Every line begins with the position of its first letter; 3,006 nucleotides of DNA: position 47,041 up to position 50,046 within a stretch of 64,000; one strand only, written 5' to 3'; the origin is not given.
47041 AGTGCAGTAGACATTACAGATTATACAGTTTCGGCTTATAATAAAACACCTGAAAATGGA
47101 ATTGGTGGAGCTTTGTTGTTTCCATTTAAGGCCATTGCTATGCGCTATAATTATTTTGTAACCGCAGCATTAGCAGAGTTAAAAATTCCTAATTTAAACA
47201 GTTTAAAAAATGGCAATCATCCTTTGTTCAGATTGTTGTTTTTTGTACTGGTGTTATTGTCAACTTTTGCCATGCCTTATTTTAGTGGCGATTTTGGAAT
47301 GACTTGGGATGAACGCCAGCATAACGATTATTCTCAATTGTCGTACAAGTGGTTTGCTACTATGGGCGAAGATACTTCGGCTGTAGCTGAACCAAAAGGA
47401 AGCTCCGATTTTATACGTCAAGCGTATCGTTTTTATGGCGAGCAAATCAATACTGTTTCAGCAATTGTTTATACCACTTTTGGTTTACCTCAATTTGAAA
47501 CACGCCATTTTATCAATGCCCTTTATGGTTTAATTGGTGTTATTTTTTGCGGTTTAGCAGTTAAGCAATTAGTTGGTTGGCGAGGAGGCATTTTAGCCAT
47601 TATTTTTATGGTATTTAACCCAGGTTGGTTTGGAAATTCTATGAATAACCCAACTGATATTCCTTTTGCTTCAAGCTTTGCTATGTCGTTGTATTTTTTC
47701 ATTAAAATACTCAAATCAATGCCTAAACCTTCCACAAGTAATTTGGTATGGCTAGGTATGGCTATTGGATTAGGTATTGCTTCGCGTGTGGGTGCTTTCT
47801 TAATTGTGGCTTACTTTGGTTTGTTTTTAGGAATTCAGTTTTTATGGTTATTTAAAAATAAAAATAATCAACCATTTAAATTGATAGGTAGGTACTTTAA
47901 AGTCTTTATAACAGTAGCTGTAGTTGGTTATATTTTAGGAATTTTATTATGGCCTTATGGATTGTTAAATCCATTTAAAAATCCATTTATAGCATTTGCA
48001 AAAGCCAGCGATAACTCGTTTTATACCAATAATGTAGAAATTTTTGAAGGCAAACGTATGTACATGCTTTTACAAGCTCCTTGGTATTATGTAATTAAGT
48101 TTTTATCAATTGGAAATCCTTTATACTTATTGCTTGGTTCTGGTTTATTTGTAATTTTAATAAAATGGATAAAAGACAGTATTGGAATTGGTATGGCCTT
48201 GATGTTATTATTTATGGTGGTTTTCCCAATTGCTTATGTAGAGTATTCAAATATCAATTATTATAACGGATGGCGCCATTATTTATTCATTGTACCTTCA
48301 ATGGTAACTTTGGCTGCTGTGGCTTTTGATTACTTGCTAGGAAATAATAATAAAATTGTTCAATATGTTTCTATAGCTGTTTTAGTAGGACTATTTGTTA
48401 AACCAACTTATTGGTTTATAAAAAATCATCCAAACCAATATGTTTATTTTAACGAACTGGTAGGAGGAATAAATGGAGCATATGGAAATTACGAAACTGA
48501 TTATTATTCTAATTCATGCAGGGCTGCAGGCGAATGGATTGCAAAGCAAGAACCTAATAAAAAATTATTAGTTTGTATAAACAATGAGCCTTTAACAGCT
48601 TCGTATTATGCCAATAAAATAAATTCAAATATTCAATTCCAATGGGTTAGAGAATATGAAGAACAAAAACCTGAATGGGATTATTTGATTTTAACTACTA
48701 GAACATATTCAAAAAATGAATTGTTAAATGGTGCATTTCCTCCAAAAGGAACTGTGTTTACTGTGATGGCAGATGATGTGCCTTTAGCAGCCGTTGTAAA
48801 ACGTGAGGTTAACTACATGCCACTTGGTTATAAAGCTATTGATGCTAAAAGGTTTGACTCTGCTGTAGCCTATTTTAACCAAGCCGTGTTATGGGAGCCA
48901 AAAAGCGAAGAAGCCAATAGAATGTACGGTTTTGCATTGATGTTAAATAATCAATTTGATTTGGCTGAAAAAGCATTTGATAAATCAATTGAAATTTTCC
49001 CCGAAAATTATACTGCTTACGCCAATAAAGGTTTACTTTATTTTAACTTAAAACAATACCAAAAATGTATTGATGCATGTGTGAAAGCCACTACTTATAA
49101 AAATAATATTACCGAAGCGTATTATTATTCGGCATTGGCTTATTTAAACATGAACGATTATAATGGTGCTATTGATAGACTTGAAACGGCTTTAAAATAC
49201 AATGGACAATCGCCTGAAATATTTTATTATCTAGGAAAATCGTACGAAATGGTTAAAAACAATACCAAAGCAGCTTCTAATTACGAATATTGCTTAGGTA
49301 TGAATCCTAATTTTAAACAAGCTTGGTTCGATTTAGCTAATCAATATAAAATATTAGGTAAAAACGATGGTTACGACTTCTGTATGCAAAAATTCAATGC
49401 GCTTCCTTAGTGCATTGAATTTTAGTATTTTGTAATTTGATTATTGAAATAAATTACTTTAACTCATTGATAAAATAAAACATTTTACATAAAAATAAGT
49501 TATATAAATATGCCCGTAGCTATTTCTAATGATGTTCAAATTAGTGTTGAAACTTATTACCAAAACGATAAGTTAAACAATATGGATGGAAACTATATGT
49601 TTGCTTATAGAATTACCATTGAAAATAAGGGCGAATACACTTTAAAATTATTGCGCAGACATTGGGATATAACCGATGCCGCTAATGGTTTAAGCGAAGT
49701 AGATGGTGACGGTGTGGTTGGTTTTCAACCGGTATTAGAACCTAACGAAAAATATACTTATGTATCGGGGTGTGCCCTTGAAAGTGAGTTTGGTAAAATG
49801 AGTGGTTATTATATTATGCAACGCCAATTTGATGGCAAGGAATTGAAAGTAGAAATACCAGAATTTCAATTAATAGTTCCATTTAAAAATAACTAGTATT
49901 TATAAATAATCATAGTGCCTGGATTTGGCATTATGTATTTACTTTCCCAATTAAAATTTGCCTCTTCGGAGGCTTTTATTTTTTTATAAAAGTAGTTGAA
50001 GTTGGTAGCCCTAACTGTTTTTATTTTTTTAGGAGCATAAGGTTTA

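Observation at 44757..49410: Three-gene membrane glycosylation module ending in a GT-A-like/GT-C/TPR fusion (TMTC-like architecture)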

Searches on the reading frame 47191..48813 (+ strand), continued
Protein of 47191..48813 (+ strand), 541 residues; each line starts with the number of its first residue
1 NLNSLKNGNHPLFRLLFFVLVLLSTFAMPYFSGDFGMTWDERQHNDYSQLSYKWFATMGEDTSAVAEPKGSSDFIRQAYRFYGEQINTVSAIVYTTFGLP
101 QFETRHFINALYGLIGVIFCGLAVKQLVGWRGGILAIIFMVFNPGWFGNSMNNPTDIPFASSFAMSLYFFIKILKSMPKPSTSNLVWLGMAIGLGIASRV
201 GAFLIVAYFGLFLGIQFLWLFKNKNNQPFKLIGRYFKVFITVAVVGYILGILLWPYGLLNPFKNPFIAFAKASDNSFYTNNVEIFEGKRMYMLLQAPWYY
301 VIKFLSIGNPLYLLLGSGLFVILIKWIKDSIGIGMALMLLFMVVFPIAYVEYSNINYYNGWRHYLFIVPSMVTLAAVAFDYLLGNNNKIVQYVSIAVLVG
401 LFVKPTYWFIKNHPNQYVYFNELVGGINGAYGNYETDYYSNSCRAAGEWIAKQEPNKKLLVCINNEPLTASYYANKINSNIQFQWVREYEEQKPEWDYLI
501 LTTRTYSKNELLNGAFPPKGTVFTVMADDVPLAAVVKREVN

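Call 76: find_encoding_contigs(protein=P0258, flank=5000, max_places=1)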
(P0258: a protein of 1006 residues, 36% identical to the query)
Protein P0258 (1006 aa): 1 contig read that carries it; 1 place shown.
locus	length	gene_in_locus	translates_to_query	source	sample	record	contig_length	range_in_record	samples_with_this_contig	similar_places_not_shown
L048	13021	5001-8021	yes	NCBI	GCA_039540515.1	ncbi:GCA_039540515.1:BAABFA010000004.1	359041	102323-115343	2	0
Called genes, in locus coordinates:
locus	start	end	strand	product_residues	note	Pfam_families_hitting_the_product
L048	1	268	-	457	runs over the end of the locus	PF01546:Peptidase_M20 (faint), PF04389:Peptidase_M28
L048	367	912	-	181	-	-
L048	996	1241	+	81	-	PF01329:Pterin_4a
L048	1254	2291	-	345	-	PF00989:PAS, PF13188:PAS_8 (faint), PF08448:PAS_4, PF00989:PAS, PF13426:PAS_9, PF08447:PAS_3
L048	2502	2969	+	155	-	PF04120:Iron_permease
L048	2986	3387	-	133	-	PF03544:TonB_C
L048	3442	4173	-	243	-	PF13489:Methyltransf_23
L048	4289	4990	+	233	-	PF13489:Methyltransf_23, PF07021:MetW, PF13847:Methyltransf_31 (faint), PF08241:Methyltransf_11, PF08242:Methyltransf_12, PF13649:Methyltransf_25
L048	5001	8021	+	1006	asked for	PF00535:Glycos_transf_2, PF13641:Glyco_tranf_2_3 (weak), PF13231:PMT_2 (faint), PF13428:TPR_14 (faint), PF13432:TPR_16 (faint), PF14559:TPR_19 (faint)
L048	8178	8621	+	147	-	PF13588:HSDR_N_2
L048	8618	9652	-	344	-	PF02618:YceG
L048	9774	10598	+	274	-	-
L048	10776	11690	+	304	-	PF01259:SAICAR_synt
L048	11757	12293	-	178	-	PF13858:DUF4199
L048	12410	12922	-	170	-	PF00196:GerE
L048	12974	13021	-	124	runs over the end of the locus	PF01627:Hpt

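Call 77: find_encoding_contigs(protein=P0342, flank=5000, max_places=1)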
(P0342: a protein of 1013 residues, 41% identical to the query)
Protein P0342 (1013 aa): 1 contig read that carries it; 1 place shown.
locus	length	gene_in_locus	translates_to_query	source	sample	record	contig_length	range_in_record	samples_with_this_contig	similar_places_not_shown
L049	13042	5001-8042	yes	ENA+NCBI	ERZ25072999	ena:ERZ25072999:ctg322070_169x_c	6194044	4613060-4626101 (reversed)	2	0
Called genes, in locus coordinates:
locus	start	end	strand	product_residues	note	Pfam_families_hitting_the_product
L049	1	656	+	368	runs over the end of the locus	PF06032:S-Me-THD_N, PF20906:S-Me-THD_C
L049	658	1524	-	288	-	-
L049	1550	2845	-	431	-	PF12902:Ferritin-like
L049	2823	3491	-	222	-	PF09335:VTT_dom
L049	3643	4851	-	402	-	PF00155:Aminotran_1_2, PF01041:DegT_DnrJ_EryC1 (weak)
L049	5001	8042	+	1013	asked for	PF00535:Glycos_transf_2, PF13428:TPR_14 (faint), PF13641:Glyco_tranf_2_3 (weak), PF07719:TPR_2 (faint), PF13181:TPR_8 (faint), PF13432:TPR_16 (faint), PF14559:TPR_19, PF25063:ARM_TT21_C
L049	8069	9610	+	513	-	PF01039:Carboxyl_trans, PF03255:ACCA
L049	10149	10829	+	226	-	-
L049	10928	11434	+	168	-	PF12850:Metallophos_2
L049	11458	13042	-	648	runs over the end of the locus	PF05569:Peptidase_M56, PF01435:Peptidase_M48 (weak)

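Call 79: search_protein_families(library=ncbifam, proteins=[L048:4289-4990:+, L048:3442-4173:-, L048:5001-5750:+], max_evalue=0.001)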
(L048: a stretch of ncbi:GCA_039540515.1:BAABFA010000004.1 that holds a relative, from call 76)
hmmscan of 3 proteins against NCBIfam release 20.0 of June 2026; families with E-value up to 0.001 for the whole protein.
L048:4289-4990:+ (233 aa): 12 families
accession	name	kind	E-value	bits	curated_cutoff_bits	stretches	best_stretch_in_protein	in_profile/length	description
NF045667.1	MTase_DVU1556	equivalog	2.7e-10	40.1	155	1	84-178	13-113/213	DVU_1556 family methyltransferase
NF004452.0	PRK05785.1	equivalog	1.3e-09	37.9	207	1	82-183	42-144/228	hypothetical protein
TIGR02081.1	metW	equivalog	1.4e-09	37.8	189.5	1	83-187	5-112/194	methionine biosynthesis protein MetW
TIGR02072.1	BioC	equivalog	3.9e-09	36.7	184.95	1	81-179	19-127/244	malonyl-ACP O-methyltransferase BioC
TIGR01934.1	MenG_MenH_UbiE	subfamily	4e-08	32.8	158.35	1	87-182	33-139/223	ubiquinone/menaquinone biosynthesis methyltransferase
NF041255.1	mycofact_MftM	equivalog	4.2e-07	29.6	200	1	93-185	140-242/289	mycofactocin oligosaccharide methyltransferase MftM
TIGR01983.1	UbiG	equivalog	4.9e-07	29.3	102.95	1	94-180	51-147/228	bifunctional 2-polyprenyl-6-hydroxyphenol methylase/3-demethylubiquinol 3-O-methyltransferase UbiG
NF001244.0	PRK00216.1-5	equivalog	2.1e-06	27.2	216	1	93-182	49-151/236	bifunctional demethylmenaquinone methyltransferase/2-methoxy-6-polyprenyl-1,4-benzoquinol methylase UbiE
NF007610.0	PRK10258.1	equivalog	6e-06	25.8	342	1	71-178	20-132/251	malonyl-ACP O-methyltransferase BioC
NF008300.0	PRK11088.1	equivalog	8.6e-06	25.4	303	1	83-191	76-188/272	23S rRNA (guanine(745)-N(1))-methyltransferase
NF040539.1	AST_met_ArsM_2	exception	0.0001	22.2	240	0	83-181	46-160/262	putative arsinothricin biosynthesis methyltransferase ArsM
NF001241.0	PRK00216.1-2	equivalog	0.0001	22.1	327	1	137-179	100-142/231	demethylmenaquinone methyltransferase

L048:3442-4173:- (243 aa): 2 families
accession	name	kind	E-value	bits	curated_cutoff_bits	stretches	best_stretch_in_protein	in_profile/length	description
TIGR01983.1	UbiG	equivalog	1e-05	25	102.95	1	30-135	45-154/228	bifunctional 2-polyprenyl-6-hydroxyphenol methylase/3-demethylubiquinol 3-O-methyltransferase UbiG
TIGR03534.1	RF_mod_PrmC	equivalog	0.00099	18.6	199.1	0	26-80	77-129/253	peptide chain release factor N(5)-glutamine methyltransferase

L048:5001-5750:+ (250 aa): 22 families
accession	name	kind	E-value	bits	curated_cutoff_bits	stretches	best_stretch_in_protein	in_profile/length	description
NF041875.1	EPS_EpsD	equivalog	5.1e-18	65.5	370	1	22-147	1-115/325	exopolysaccharide biosynthesis glycosyltransferase EpsD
TIGR03937.1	PgaC_IcaA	equivalog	2.2e-16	59.8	422.3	1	17-119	42-136/407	poly-beta-1,6-N-acetyl-D-glucosamine synthase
NF058614.1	PPMAGASynPpgS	equivalog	2.2e-15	56.7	370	1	24-231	4-196/226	polyprenyl-phospho-N-acetylgalactosaminyl synthase PpgS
NF007986.1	PRK10714.1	equivalog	1.8e-14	53.5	529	1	22-196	8-170/316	undecaprenyl-phosphate 4-deoxy-4-formamido-L-arabinose transferase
TIGR04182.1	glyco_TIGR04182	equivalog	2e-13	50.4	325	1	24-248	4-210/293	S-layer glycoprotein N-glycosyltransferase AglJ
NF047588.1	GlcsyltransPgfSStrep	equivalog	8.9e-13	48.1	500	1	22-195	3-164/308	glycosyltransferase PgfS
NF010496.0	PRK13915.1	equivalog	1e-12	47.8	262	1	17-122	28-130/307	glucosyl-3-phosphoglycerate synthase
TIGR04283.1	glyco_like_mftF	equivalog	4.7e-12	46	182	1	22-121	1-85/221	TIGR04283 family arsenosugar biosynthesis glycosyltransferase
TIGR03965.1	mycofact_glyco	equivalog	4.4e-11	42.3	280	1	22-148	76-190/467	mycofactocin biosynthesis glycosyltransferase MftF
NF007482.0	PRK10073.1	equivalog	8e-10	38.2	423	1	21-123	7-100/334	glycosyltransferase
TIGR03469.1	HpnB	hypoth_equivalog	5.2e-09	35.6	379.25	1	22-126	46-153/386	hopene-associated glycosyltransferase HpnB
NF047683.1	TeichurnBiosyTuaG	equivalog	1.5e-08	34.6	400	1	21-124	7-102/252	teichuronic acid biosynthesis protein TuaG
NF038302.1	EPS_HpsE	equivalog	3.6e-08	32.7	300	1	22-121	3-99/307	hormogonium polysaccharide biosynthesis glycosyltransferase HpsE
NF045692.1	OglycostaseCruG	equivalog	4.9e-08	32.3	600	1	22-123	43-142/386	2'-O-glycosyltransferase CruG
TIGR04242.1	nodulat_NodC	equivalog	5.3e-08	32.2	550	1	23-120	51-143/395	chitooligosaccharide synthase NodC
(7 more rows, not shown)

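Call 89: list_cluster_members(proteins=[P0235, P0254, P0238, P0342, P0246, P0305, P0240, P0279, P0339, P0324])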
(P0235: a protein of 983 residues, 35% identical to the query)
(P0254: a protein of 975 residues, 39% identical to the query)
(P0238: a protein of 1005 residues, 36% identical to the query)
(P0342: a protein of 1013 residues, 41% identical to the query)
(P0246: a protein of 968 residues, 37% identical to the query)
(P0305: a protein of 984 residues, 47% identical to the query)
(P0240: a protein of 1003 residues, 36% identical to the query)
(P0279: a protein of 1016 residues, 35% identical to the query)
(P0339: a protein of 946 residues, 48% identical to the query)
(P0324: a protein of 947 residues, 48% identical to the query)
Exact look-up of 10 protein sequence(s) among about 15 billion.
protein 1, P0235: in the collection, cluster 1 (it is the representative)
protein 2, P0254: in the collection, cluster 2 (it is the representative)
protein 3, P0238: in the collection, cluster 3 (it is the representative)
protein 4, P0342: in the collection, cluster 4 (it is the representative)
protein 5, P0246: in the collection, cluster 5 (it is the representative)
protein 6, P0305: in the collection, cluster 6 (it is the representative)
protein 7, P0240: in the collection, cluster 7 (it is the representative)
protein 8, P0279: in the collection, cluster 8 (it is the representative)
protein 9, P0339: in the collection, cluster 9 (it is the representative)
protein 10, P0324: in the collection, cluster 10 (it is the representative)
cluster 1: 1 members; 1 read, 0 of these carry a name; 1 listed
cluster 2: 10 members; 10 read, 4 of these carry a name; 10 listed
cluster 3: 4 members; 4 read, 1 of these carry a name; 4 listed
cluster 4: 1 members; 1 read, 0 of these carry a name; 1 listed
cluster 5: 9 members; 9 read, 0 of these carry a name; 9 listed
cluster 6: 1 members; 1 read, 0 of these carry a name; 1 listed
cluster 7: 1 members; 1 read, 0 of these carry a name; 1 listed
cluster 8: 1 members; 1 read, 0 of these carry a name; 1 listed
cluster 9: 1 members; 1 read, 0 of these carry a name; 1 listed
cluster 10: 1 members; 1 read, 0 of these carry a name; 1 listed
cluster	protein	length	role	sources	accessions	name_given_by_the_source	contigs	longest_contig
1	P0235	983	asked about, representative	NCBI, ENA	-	-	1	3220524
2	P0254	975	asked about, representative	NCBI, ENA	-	-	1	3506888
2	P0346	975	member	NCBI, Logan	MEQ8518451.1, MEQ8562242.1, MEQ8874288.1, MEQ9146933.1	MAG: glycosyltransferase [Cytophagales bacterium]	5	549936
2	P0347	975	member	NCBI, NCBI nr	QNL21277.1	glycosyltransferase [Hyphobacterium sp. CCMP332]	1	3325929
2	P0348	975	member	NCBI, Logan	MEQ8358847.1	MAG: glycosyltransferase [Cytophagales bacterium]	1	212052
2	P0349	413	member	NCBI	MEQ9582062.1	MAG: hypothetical protein RIM68_07845, partial [Arenibacter sp.]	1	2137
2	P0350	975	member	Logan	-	-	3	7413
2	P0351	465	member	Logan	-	-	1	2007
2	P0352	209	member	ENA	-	-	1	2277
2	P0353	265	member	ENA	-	-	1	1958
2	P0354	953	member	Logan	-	-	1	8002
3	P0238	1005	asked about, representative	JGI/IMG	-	glycosyltransferase involved in cell wall biosynthesis/tetratricopeptide (TPR) repeat ...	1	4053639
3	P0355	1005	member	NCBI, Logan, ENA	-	-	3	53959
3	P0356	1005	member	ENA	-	-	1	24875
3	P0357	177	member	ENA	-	-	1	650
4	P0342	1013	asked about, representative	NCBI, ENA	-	-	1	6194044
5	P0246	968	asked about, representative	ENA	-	-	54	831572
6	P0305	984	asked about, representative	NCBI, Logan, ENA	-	-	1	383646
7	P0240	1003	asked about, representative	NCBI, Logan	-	-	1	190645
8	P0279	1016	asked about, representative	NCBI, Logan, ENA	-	-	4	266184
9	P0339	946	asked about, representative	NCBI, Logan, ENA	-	-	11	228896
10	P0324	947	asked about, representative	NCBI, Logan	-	-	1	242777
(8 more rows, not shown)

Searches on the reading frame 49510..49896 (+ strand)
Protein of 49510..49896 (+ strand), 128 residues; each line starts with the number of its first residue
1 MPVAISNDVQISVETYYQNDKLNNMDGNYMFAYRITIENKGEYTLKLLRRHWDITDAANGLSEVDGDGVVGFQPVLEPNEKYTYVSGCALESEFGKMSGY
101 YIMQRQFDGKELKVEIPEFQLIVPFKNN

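Call 3: search_protein_families(library=pfam, proteins=[window:49510-49896:+], max_evalue=0.01)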
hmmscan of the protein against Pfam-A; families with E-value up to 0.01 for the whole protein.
window:49510-49896:+ (128 aa): 1 family
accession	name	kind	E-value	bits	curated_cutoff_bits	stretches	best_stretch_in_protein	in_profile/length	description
PF04379.20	DUF525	-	3.8e-31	107.6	27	1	23-105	5-87/87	ApaG domain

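Call 4: search_protein_families(library=ncbifam, proteins=[window:49510-49896:+], max_evalue=0.01)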
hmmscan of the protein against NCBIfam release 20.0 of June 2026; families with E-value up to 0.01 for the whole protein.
window:49510-49896:+ (128 aa): 1 family
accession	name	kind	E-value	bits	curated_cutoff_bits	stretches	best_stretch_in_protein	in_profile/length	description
NF003967.1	PRK05461.1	equivalog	1.1e-41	141.6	106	1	7-125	3-120/123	Co2+/Mg2+ efflux protein ApaG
